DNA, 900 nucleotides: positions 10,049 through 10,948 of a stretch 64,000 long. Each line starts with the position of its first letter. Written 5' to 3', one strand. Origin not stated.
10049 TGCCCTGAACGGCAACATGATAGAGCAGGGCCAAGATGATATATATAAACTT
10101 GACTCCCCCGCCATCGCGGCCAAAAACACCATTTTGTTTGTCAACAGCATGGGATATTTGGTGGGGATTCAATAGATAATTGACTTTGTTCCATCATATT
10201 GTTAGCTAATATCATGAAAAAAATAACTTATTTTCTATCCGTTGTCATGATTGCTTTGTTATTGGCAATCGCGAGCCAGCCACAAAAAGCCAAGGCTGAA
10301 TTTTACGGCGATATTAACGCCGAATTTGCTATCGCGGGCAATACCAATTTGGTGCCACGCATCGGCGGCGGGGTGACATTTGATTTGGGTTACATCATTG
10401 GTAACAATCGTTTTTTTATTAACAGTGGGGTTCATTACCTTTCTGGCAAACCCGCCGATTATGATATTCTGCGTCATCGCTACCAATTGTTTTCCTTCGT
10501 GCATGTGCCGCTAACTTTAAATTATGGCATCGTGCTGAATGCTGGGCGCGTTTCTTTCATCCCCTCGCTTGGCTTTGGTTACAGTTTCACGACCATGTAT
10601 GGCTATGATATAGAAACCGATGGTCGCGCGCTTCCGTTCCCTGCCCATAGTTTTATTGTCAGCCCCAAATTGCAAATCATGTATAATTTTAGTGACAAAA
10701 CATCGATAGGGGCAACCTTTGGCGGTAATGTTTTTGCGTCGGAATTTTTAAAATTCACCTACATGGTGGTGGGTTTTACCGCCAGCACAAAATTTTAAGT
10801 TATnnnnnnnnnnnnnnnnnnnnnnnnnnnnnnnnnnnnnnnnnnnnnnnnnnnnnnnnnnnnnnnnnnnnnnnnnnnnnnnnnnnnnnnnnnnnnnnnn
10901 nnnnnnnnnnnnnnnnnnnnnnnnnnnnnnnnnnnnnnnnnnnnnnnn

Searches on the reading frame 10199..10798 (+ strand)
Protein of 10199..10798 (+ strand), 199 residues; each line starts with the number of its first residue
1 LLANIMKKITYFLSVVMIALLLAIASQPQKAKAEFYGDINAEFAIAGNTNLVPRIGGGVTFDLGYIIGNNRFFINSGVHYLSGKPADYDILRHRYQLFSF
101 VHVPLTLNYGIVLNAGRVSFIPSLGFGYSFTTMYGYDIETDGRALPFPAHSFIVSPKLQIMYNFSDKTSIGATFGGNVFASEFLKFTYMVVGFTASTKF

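Call 30: search_protein_families(library=ncbifam, proteins=[window:10199-10798:+], max_evalue=0.00001)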
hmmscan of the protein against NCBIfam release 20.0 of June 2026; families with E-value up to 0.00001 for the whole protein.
window:10199-10798:+ (199 aa): 0 families

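Call 42: search_protein_families(library=pfam, proteins=[window:10199-10798:+], max_evalue=0.00001)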
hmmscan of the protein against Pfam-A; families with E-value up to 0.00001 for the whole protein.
window:10199-10798:+ (199 aa): 1 family
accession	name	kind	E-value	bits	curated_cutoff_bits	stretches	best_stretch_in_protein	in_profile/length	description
PF13505.12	OMP_b-brl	-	2.5e-07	31.5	28.7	1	18-199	2-175/175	Outer membrane protein beta-barrel domain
